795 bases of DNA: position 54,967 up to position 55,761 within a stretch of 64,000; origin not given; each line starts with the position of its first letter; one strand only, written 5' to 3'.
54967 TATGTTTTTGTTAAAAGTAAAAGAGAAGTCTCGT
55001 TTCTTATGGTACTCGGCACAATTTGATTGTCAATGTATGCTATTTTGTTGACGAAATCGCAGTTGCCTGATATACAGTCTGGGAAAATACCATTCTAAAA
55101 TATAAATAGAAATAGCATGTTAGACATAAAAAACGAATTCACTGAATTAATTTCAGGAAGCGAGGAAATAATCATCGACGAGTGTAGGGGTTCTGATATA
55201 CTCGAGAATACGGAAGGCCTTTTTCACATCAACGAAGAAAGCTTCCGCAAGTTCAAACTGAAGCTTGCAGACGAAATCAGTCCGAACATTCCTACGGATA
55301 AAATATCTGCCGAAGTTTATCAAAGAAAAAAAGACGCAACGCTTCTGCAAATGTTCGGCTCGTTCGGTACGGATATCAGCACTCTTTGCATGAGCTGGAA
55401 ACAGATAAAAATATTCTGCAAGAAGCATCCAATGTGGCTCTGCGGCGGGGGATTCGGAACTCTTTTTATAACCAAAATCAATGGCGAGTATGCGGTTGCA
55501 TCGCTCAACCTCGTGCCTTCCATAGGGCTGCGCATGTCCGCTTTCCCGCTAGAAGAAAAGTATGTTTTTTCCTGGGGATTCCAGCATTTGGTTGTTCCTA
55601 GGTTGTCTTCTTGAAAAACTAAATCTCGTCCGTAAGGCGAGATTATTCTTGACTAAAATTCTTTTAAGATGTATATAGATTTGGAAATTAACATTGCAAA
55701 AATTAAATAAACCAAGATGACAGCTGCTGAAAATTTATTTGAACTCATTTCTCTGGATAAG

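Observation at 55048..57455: Array of four diverged tandem paralogs (~160 aa), each an autonomous promoter-gene-terminator module, immediately upstream of tuf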

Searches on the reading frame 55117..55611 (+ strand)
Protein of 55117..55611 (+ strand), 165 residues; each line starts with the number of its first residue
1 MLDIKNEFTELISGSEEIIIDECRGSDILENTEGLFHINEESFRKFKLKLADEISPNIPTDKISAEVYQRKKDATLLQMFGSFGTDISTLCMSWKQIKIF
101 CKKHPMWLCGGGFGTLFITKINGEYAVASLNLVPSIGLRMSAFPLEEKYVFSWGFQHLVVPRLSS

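Call 4: search_protein_families(library=pfam, proteins=[window:55117-55611:+], max_evalue=1)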
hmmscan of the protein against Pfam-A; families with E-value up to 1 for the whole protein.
window:55117-55611:+ (165 aa): 2 families
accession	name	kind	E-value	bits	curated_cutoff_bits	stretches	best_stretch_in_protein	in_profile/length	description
PF02758.22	PYRIN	-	0.065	13.8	22.9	1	37-75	8-47/76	PAAD/DAPIN/Pyrin domain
PF01710.22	HTH_Tnp_IS630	-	0.15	12.6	21.3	1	61-106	59-103/119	Transposase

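Call 6: find_homologous_proteins(query=A1, max_evalue=0.001)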
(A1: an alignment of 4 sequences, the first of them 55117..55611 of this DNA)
Query A1 (4 sequences) (165 aa, profile of the alignment): 19 proteins with E <= 0.001 among 825 candidates.
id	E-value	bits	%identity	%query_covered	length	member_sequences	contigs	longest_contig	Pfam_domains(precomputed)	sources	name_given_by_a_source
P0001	1.7e-69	251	33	100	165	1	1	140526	-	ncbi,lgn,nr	ncbi:MAG: hypothetical protein JWM20_986 [Patescibacteria group bacterium]|nr:hypothetical protein [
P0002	4.7e-67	243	32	57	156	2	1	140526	-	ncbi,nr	ncbi:MAG: hypothetical protein JWM20_985 [Patescibacteria group bacterium]|nr:hypothetical protein [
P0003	3.6e-64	234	100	100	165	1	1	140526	-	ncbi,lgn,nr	ncbi:MAG: hypothetical protein JWM20_983 [Patescibacteria group bacterium]|nr:hypothetical protein [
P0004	2.0e-60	221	33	93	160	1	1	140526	-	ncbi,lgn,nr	ncbi:MAG: hypothetical protein JWM20_984 [Patescibacteria group bacterium]|nr:hypothetical protein [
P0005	3.5e-37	146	39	97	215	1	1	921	-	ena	-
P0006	5.1e-35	139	37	96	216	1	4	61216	-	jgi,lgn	jgi:hypothetical protein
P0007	4.3e-34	136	35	97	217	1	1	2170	-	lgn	-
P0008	5.0e-34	135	39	96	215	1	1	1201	-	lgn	-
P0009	5.6e-34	135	36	98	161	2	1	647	-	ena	-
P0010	7.0e-30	122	36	67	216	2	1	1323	-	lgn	-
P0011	2.3e-29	120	37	93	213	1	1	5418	-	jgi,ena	-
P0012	5.1e-29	119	34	91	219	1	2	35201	-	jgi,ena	-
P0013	1.7e-28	117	35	91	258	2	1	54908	-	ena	-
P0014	4.7e-28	116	31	98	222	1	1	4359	-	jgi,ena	-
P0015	5.9e-28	116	32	98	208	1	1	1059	-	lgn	-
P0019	3.1e-24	104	33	70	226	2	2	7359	-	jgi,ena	-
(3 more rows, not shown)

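Call 12: find_encoding_contigs(protein=P0006, flank=8000, max_places=4)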
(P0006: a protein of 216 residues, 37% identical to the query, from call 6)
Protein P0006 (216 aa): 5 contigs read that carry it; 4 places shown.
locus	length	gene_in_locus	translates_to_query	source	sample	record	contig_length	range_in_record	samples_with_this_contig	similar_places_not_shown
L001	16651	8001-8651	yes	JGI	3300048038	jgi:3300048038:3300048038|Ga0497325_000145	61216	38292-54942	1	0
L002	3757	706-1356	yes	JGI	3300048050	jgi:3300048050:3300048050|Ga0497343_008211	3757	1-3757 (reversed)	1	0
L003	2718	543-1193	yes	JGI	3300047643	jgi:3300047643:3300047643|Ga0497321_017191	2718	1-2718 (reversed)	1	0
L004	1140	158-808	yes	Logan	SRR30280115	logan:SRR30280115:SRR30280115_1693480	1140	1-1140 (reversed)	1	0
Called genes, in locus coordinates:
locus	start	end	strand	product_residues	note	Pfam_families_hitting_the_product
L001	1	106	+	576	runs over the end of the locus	-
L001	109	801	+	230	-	PF00590:TP_methylase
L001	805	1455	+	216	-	PF01966:HD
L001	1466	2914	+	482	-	PF00133:tRNA-synt_1, PF01406:tRNA-synt_1e (faint), PF09334:tRNA-synt_1g, PF00133:tRNA-synt_1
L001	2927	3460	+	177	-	PF02674:Colicin_V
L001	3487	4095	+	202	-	PF01300:Sua5_yciO_yrdC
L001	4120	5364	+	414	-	PF22694:CtpB_N-like (weak), PF00595:PDZ, PF13180:PDZ_2, PF17820:PDZ_6, PF03572:Peptidase_S41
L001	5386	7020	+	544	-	PF01656:CbiA (weak), PF06418:CTP_synth_N, PF00117:GATase, PF07722:Peptidase_C26 (weak)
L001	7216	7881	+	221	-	-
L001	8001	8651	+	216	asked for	-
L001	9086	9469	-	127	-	PF22296:bAvd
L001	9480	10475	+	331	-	PF00078:RVT_1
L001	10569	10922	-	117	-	PF01016:Ribosomal_L27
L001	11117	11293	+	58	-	PF00037:Fer4 (weak), PF12797:Fer4_2 (weak), PF12837:Fer4_6 (weak), PF13237:Fer4_10 (faint), PF13459:Fer4_15, PF13370:Fer4_13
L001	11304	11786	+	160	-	-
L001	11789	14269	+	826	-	PF26449:DUF8128, PF01935:DUF87 (faint), PF02534:T4SS-DNA_transf (faint), PF10412:TrwB_AAD_bind (faint)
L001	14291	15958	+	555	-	PF05496:RuvB_N (faint), PF13177:DNA_pol3_delta2, PF00004:AAA, PF22608:DNAX_ATPase_lid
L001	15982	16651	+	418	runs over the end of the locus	PF02403:Seryl_tRNA_N, PF00587:tRNA-synt_2b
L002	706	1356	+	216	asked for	-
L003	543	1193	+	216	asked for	-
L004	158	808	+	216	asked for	-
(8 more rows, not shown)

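Call 22: search_protein_representatives(alignment_id=A1)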
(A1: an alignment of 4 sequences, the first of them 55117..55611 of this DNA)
Query: 4 sequences, 172 profile positions. Proteins with E-value up to 0.001 (for the whole library): 1914; up to 1e-10: 1200; up to 1e-30: 25. The best 150 are listed.
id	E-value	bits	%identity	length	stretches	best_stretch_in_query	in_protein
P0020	5.3e-80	283.4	-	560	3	7-142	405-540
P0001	5.5e-70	250.8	-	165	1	1-172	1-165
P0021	6.2e-70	250.7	-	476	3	8-136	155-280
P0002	1.5e-67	242.9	-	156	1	9-172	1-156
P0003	1.1e-64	233.5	-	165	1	1-172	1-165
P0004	6.5e-61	221.3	-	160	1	1-170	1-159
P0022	1.1e-48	181.6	-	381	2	9-142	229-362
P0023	3.0e-39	150.8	-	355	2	21-140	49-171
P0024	9.5e-36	139.4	-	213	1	4-147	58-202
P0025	1.3e-35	139.0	-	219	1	4-142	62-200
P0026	1.5e-34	135.5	-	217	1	8-170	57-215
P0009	1.8e-34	135.2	-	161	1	3-170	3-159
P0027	3.2e-34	134.4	-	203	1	9-140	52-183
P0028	8.5e-34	133.0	-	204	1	17-170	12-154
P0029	2.9e-33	131.3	-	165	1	1-171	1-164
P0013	5.4e-29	117.4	-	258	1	11-142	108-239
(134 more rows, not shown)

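Call 23: find_encoding_contigs(protein=P0013, flank=6000, max_places=2)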
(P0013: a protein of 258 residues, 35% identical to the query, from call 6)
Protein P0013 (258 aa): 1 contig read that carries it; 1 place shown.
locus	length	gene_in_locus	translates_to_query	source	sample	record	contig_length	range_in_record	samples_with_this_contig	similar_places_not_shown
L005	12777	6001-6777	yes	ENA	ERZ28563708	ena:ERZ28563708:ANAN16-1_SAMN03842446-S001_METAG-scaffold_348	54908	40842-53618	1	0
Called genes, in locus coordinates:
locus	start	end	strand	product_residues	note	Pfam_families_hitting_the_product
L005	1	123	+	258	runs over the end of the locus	PF11967:RecO_N, PF02565:RecO_C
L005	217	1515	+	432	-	PF01336:tRNA_anti-codon, PF00152:tRNA-synt_2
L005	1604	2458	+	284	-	-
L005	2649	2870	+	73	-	-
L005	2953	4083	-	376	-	-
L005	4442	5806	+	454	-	PF01336:tRNA_anti-codon, PF00152:tRNA-synt_2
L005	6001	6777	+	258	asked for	-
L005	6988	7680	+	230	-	PF02616:SMC_ScpA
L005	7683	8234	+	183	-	PF04079:SMC_ScpB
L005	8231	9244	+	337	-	PF00768:Peptidase_S11, PF13354:Beta-lactamase2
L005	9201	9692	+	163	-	PF06695:Sm_multidrug_ex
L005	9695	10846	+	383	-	PF13439:Glyco_transf_4, PF20706:GT4-conflict, PF00534:Glycos_transf_1, PF00982:Glyco_transf_20 (weak), PF13692:Glyco_trans_1_4, PF13524:Glyco_trans_1_2 (weak)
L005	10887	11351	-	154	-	-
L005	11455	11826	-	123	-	-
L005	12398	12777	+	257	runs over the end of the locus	PF00142:Fer4_NifH, PF01656:CbiA, PF02374:ArsA_ATPase (weak), PF06564:CBP_BcsQ, PF09140:MipZ, PF10609:ParA, PF13614:AAA_31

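Call 24: find_encoding_contigs(protein=P0012, flank=6000, max_places=2)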
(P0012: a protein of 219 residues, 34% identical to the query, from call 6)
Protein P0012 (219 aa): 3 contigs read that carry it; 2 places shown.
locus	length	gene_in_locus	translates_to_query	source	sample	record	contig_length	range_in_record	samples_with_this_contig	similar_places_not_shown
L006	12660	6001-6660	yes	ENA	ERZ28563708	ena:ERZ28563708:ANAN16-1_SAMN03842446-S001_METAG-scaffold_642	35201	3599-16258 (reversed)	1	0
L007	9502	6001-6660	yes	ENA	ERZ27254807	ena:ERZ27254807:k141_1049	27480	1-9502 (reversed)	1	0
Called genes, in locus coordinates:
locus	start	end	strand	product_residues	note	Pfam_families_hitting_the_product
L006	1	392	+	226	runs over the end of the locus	-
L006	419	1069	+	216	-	PF13483:Lactamase_B_3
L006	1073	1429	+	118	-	-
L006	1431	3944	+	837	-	PF00521:DNA_topoisoIV, PF03989:DNA_gyraseA_C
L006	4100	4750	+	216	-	-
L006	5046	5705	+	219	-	-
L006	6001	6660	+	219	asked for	-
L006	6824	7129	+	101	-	PF01783:Ribosomal_L32p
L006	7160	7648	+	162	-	PF01029:NusB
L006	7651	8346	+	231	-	PF22935:RM44_endonuclase (weak), PF14622:Ribonucleas_3_3, PF00636:Ribonuclease_3, PF00035:dsrm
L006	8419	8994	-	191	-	PF00561:Abhydrolase_1 (faint), PF06821:Ser_hydrolase, PF12697:Abhydrolase_6 (weak)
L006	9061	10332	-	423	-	-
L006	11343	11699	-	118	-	-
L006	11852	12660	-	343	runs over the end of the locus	PF01594:AI-2E_transport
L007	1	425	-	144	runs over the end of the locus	-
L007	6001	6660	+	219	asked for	-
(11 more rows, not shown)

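Call 25: find_encoding_contigs(protein=P0019, flank=6000, max_places=2)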
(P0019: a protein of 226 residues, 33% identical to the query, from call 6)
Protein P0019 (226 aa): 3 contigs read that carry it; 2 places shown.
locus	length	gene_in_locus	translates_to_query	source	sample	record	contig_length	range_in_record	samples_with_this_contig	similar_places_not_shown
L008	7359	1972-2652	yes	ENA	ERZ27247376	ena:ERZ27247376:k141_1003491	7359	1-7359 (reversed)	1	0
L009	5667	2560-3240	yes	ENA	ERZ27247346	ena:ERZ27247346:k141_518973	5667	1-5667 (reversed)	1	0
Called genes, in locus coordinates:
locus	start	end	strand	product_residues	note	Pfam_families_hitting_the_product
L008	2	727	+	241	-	?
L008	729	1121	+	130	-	PF03652:RuvX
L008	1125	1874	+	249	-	PF11967:RecO_N, PF02565:RecO_C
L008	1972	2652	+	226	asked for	-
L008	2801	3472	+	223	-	-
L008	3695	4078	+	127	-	-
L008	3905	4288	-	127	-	PF22296:bAvd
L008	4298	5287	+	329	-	PF00078:RVT_1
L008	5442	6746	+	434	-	PF01336:tRNA_anti-codon, PF00152:tRNA-synt_2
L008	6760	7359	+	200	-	?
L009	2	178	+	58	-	?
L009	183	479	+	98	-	-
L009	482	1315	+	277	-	PF00557:Peptidase_M24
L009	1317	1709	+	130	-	PF03652:RuvX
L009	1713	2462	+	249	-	PF11967:RecO_N, PF02565:RecO_C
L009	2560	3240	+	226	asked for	-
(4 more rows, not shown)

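Call 28: find_encoding_contigs(protein=P0003, flank=10000, max_places=3)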
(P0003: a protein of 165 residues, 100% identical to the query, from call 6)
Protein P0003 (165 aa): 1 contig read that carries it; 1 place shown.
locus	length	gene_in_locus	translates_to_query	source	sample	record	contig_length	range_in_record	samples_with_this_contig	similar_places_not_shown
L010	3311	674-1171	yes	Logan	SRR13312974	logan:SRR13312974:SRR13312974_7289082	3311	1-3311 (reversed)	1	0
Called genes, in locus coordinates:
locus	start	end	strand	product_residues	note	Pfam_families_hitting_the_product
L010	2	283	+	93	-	?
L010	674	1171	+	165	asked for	-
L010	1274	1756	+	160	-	-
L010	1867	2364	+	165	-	-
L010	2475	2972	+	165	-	-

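Call 51: search_solved_structures(query=A5, max_evalue=10)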
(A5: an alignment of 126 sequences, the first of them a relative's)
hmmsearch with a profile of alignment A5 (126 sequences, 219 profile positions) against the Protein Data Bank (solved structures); distinct sequences matched with E-value up to 10: 2.
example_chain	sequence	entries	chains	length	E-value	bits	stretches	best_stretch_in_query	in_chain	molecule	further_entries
4rwt_C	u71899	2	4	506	0.47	13.2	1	77-136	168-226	Leiomodin-2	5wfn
6cmv_A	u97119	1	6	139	0.55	12.9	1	36-84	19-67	Transcriptional regulator Lrs14-like protein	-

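Call 52: search_protein_families(library=padloc, proteins=[window:55117-55611:+, P0006, P0013], max_evalue=0.1)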
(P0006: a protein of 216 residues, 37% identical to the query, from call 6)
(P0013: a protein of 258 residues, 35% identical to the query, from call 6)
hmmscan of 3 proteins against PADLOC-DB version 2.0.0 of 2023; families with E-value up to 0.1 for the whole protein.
window:55117-55611:+ (165 aa): 0 families

P0006 (216 aa): 0 families

P0013 (258 aa): 1 family
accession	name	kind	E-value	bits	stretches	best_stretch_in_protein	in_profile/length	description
PDLC04865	PDC-S05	-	0.018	13.2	1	180-204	27-51/91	-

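Call 53: search_protein_families(library=ncbifam, proteins=[window:55117-55611:+, P0006, P0013], max_evalue=0.1)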
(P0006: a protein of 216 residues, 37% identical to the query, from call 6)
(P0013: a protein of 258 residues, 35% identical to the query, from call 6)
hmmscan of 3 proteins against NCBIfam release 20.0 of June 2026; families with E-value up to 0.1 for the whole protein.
window:55117-55611:+ (165 aa): 0 families

P0006 (216 aa): 0 families

P0013 (258 aa): 0 families

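Call 54: search_protein_families(library=phrogs, proteins=[window:55117-55611:+, P0006, P0013], max_evalue=0.1)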
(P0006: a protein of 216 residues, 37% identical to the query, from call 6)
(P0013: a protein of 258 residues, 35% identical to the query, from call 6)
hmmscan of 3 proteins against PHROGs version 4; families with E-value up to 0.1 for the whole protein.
window:55117-55611:+ (165 aa): 0 families

P0006 (216 aa): 0 families

P0013 (258 aa): 0 families

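Call 56: predict_structure(alignment_id=A5)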
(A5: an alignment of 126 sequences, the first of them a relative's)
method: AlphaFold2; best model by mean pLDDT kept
length: 216 residues; sequences in the alignment: 126
mean_pLDDT: 84.4   pTM: 0.71
mean pLDDT of the five models: 84.4, 84.2, 83.8, 82.9, 82.8
residues with pLDDT >= 90: 139; 70-90: 15; 50-70: 49; < 50: 13
segments of 3 or more residues with pLDDT < 50: 1-3, 50-55
pLDDT, mean of each block of 10 residues (from residue 1): 50 64 67 65 62 57 92 97 94 96 95 96 94 93 98 92 96 97 96 92 95 60
secondary structure, 60 per line:
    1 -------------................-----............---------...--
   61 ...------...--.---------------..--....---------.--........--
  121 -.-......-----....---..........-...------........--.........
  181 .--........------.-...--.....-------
elements in order: H14-29 H35-46 E61-63 E70-72 H95-98 E111-118 H124-129 H135-138 H142-151 E162-169 E172-181 E184-191 E205-209

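Call 65: find_related_loci(query=A1, collection=metagenome_contigs, flank=6000)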
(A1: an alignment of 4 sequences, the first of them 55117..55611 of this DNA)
Query A1 (165 aa) in metagenome_contigs; peptide patterns used: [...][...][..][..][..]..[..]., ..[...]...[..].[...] (x = any residue, [..] = any of these).
600 stretches matched a pattern (row limit reached: there are more); 73 encode a relative of the query (tblastn E <= 1e-3); 73 distinct loci.
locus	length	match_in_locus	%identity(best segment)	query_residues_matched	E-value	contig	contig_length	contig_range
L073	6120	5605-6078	41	4-165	1e-33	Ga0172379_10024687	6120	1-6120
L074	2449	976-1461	38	6-164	1e-27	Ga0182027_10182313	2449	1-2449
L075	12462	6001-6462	38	6-163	7e-27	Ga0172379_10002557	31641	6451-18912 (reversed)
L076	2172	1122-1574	35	10-164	4e-26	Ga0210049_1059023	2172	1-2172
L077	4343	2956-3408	34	10-163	2e-25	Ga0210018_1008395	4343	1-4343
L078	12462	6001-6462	35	5-162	2e-25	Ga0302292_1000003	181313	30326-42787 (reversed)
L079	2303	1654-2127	35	3-164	5e-25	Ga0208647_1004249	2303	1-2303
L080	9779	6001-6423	35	6-151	4e-24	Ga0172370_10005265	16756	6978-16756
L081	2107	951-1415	33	5-163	8e-24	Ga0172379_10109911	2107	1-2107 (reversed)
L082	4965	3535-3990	36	8-163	1e-23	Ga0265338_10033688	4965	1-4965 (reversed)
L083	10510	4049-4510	34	8-165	5e-23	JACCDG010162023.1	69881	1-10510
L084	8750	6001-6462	34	8-165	6e-23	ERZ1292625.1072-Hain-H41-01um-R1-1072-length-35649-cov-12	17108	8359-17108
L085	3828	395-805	36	10-151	1e-22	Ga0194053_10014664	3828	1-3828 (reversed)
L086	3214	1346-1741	37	10-146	2e-22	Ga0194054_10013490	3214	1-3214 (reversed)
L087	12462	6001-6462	34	8-165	2e-22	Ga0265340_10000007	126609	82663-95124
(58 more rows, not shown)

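Call 79: list_cluster_members(proteins=[P0003, P0001])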
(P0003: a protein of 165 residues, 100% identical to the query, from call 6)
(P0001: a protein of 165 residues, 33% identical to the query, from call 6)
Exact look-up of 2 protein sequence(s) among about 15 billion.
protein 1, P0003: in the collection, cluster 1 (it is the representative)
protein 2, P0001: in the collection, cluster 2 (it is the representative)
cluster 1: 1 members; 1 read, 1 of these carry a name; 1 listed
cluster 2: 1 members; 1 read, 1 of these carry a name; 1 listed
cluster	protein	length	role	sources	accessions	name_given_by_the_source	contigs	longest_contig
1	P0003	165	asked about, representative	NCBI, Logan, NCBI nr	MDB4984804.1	MAG: hypothetical protein JWM20_983 [Patescibacteria group bacterium] | hypothetical protein [Patescibacteria group bacterium]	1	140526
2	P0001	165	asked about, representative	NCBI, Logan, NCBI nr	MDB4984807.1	MAG: hypothetical protein JWM20_986 [Patescibacteria group bacterium] | hypothetical protein [Patescibacteria group bacterium]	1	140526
